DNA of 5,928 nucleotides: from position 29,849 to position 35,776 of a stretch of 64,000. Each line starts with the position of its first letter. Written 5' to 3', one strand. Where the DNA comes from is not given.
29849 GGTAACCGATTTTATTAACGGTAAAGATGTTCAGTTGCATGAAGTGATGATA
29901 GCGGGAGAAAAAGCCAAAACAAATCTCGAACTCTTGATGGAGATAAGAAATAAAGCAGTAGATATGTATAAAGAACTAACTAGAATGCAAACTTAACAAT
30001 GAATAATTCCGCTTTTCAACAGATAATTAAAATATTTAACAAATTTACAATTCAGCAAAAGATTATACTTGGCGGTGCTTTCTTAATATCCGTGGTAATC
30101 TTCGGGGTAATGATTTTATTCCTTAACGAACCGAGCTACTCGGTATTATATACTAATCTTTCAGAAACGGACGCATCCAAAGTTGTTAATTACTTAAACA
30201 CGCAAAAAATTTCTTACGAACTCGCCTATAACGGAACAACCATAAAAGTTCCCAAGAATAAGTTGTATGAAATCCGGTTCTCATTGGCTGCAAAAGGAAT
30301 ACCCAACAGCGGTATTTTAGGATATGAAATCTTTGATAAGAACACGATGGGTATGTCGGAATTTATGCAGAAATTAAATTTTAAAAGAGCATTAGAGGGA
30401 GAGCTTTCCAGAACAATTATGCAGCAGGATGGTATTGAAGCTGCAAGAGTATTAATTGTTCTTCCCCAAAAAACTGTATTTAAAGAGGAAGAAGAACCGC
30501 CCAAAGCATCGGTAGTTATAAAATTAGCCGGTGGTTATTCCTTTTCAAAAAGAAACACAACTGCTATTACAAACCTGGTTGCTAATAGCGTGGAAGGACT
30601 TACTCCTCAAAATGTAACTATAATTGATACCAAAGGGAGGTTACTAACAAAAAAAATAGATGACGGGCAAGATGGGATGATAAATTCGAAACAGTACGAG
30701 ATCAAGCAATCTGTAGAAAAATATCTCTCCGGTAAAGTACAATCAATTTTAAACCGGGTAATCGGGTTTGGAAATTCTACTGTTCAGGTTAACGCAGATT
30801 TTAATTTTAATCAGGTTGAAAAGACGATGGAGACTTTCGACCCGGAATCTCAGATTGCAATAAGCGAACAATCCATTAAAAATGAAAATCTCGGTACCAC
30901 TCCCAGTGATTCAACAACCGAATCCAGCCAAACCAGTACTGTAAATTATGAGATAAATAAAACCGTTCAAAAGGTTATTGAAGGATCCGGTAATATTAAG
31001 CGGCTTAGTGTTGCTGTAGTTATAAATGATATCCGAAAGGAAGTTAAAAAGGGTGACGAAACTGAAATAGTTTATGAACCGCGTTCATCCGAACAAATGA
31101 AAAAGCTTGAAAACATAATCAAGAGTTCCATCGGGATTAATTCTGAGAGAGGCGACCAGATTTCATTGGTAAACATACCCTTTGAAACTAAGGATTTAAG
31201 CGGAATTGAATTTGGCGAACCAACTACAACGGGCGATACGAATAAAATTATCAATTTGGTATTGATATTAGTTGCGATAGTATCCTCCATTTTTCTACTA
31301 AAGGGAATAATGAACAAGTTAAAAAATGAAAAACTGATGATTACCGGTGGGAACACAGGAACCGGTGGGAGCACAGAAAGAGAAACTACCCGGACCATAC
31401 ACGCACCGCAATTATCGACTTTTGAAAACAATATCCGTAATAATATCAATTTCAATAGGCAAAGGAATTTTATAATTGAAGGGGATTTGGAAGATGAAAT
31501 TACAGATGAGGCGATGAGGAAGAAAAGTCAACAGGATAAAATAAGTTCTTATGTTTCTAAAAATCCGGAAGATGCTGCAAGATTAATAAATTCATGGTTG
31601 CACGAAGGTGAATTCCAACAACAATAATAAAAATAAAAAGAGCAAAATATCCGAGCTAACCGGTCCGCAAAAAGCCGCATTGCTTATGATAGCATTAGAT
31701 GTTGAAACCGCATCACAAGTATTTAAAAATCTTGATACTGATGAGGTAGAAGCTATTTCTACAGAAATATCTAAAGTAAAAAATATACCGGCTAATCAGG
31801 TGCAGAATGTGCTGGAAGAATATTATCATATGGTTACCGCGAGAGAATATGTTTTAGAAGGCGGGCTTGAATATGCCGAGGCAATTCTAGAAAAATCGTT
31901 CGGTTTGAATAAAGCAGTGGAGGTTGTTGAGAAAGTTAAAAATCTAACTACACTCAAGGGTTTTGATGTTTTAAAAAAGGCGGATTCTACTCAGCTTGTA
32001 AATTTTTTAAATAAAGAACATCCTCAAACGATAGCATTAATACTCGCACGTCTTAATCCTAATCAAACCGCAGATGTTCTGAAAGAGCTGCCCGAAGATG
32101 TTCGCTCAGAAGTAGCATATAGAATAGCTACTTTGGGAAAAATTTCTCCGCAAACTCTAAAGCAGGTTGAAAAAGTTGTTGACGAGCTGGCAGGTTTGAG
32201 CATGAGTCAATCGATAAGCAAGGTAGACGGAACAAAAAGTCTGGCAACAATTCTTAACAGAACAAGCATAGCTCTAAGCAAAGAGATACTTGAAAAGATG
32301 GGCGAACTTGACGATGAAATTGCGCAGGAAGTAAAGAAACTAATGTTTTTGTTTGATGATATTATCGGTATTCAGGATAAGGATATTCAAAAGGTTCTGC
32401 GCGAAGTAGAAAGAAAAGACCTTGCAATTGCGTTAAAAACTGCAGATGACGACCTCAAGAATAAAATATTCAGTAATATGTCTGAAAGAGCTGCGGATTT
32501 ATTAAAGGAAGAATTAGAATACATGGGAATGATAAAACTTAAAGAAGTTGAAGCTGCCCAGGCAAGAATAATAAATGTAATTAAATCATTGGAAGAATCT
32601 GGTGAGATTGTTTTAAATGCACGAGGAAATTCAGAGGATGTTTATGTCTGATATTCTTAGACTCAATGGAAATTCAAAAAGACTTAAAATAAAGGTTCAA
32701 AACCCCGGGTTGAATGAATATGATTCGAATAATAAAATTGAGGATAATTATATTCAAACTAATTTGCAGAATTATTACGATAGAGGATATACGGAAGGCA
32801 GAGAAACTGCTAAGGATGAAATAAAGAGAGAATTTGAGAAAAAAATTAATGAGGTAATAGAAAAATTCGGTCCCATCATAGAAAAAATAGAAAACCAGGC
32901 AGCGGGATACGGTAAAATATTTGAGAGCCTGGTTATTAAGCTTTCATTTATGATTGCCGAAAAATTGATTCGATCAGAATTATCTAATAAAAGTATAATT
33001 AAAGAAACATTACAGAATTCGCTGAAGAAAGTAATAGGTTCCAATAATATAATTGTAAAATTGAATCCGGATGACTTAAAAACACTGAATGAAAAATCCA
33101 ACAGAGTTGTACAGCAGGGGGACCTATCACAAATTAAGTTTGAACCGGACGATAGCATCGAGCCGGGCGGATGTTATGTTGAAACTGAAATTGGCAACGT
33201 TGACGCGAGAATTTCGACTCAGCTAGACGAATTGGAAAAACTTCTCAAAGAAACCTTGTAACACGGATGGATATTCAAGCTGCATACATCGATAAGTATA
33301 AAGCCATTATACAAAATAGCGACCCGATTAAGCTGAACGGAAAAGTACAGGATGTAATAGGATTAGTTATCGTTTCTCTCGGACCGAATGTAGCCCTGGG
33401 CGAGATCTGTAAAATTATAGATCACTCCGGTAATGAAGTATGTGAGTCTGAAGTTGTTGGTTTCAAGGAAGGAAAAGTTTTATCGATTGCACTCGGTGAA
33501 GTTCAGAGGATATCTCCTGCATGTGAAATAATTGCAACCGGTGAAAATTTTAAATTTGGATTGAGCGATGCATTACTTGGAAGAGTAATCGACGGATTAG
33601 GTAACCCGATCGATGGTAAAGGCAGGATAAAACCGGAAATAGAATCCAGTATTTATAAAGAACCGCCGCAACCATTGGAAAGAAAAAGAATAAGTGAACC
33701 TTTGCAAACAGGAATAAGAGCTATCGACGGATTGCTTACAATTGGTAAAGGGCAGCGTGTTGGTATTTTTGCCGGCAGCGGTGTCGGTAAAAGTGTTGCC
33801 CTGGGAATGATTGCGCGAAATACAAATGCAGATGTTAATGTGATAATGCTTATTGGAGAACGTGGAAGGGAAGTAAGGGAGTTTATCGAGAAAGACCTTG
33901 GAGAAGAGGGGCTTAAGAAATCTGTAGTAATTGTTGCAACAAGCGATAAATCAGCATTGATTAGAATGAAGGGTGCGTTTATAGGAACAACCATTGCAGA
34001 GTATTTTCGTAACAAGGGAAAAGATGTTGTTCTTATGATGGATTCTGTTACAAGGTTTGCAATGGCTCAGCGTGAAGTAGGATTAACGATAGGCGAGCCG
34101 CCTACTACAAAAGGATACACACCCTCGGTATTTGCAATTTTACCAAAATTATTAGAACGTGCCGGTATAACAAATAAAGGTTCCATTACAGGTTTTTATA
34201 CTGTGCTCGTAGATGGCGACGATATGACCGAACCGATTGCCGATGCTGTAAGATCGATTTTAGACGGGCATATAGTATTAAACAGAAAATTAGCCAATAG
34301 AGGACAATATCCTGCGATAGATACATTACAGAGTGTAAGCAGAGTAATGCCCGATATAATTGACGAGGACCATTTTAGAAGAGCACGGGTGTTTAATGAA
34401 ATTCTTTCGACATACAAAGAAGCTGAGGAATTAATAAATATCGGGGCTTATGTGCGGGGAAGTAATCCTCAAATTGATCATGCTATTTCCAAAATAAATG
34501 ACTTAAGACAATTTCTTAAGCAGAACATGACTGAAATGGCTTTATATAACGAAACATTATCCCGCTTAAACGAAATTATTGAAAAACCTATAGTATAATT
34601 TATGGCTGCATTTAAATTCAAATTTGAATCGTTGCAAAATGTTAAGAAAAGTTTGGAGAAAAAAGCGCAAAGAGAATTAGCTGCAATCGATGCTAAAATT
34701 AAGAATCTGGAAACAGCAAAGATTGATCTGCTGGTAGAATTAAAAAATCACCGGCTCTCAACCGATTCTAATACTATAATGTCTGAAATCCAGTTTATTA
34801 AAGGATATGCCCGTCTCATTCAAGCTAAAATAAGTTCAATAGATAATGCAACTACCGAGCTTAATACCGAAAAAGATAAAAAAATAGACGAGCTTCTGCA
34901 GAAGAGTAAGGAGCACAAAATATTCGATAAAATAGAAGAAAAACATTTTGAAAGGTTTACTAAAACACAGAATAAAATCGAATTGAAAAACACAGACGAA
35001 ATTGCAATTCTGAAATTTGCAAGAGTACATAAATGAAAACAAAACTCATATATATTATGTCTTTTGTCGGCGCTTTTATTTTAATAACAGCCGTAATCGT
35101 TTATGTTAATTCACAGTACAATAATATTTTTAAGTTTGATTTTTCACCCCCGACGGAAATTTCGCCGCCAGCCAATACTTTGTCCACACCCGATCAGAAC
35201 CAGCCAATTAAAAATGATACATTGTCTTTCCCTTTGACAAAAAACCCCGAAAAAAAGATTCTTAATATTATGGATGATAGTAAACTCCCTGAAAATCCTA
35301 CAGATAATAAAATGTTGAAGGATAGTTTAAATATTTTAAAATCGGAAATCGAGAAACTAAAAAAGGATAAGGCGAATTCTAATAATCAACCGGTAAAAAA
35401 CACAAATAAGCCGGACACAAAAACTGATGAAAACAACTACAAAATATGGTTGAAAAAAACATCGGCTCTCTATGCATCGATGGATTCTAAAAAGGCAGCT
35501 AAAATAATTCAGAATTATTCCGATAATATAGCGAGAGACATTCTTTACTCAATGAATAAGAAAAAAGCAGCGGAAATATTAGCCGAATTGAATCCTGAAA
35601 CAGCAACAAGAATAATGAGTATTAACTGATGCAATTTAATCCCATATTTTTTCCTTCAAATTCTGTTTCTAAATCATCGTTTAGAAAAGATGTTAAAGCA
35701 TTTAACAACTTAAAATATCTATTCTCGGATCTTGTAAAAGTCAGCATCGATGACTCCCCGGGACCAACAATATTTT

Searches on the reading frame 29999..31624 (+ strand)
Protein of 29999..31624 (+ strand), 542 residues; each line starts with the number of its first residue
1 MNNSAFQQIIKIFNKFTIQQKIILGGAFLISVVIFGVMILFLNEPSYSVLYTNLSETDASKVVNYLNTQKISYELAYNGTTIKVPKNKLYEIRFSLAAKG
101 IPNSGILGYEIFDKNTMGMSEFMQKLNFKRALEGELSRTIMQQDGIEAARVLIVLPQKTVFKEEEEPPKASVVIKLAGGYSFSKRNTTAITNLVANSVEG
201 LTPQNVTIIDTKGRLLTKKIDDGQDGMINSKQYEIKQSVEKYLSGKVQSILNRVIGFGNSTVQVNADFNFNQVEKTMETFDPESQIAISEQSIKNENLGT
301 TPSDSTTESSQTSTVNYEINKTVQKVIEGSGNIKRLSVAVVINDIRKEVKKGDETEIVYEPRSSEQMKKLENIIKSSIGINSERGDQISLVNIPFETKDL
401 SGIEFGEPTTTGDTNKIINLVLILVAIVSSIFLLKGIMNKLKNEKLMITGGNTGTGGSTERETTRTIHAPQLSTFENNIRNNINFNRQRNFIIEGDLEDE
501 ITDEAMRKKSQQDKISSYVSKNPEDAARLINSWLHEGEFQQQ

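Call 27: search_protein_families(library=pfam, proteins=[window:29999-31624:+], max_evalue=0.00001)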
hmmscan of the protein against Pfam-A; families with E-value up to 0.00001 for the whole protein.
window:29999-31624:+ (542 aa): 2 families
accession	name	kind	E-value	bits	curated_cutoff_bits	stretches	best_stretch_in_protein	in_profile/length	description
PF01514.23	YscJ_FliF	-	1.4e-65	221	24.4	1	43-217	2-178/179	Secretory protein of YscJ/FliF family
PF08345.17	YscJ_FliF_C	-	6.6e-34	117.9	23.8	1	251-395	1-147/147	Flagellar M-ring protein C-terminal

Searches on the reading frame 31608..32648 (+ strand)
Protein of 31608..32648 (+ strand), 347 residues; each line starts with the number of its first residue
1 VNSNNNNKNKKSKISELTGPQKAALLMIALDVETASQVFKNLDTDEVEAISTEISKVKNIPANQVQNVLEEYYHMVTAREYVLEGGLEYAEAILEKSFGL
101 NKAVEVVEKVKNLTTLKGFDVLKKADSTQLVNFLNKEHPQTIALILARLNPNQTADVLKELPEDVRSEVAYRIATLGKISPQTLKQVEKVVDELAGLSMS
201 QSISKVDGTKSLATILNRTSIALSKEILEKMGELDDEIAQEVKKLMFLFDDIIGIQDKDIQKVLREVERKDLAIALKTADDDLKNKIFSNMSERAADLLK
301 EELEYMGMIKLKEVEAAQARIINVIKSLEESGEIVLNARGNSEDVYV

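Call 27: search_protein_families(library=pfam, proteins=[window:31608-32648:+], max_evalue=0.00001)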
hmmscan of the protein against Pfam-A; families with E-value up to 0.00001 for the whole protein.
window:31608-32648:+ (347 aa): 4 families
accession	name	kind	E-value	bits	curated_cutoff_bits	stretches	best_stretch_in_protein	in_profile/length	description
PF01706.21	FliG_C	-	1.3e-44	151.3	23.3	1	230-336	2-108/108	FliG C-terminal domain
PF14842.11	FliG_N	-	6.5e-38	130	25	2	16-112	1-97/104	FliG N-terminal domain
PF14841.11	FliG_M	-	8.1e-32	109.7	25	1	128-194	2-68/76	FliG middle domain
PF03448.22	MgtE_N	-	9.5e-11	42.6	25.9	0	110-170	22-82/102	MgtE intracellular N domain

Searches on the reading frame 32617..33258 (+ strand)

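Call 27: search_protein_families(library=pfam, proteins=[window:32617-33258:+], max_evalue=0.00001)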
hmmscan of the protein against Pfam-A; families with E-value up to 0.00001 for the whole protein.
window:32617-33258:+ (214 aa): 1 family
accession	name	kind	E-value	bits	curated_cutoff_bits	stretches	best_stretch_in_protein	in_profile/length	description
PF02108.21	FliH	-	1.8e-20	73.6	24.1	1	80-205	3-127/128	Flagellar assembly protein FliH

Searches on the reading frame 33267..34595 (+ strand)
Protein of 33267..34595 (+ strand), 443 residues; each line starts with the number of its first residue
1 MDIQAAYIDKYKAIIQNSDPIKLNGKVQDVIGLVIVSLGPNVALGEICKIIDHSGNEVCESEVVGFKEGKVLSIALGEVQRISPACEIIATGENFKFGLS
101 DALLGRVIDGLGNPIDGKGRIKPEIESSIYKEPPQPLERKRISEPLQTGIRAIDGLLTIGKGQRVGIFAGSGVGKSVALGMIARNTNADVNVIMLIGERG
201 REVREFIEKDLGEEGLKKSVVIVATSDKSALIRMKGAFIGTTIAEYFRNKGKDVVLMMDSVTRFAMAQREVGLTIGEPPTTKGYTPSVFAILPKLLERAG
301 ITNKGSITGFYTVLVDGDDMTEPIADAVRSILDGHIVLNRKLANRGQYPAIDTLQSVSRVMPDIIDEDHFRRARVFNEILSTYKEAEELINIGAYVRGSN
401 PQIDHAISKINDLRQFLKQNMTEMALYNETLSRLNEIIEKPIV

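Call 27: search_protein_families(library=pfam, proteins=[window:33267-34595:+], max_evalue=0.00001)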
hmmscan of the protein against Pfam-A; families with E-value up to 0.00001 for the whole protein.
window:33267-34595:+ (443 aa): 2 families
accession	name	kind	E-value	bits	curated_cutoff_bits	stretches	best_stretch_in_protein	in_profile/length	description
PF00006.31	ATP-synt_ab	-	2.5e-91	305.5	29.5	1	149-358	1-213/213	ATP synthase alpha/beta family, nucleotide-binding domain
PF18269.6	T3SS_ATPase_C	-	4.4e-24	84.6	22.7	1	366-436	2-72/72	T3SS EscN ATPase C-terminal domain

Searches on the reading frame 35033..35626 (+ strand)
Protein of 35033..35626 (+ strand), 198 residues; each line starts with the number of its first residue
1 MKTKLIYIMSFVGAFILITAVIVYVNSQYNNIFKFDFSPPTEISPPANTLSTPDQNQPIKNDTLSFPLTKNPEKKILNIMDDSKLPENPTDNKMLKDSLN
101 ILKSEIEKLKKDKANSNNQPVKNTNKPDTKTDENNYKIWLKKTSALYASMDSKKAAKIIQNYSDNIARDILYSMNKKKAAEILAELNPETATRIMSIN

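Call 27: search_protein_families(library=pfam, proteins=[window:35033-35626:+], max_evalue=0.00001)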
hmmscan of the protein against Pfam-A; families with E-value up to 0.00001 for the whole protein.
window:35033-35626:+ (198 aa): 1 family
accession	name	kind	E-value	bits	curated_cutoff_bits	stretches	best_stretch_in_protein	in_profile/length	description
PF03448.22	MgtE_N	-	3.9e-06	27.8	25.9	1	144-195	19-70/102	MgtE intracellular N domain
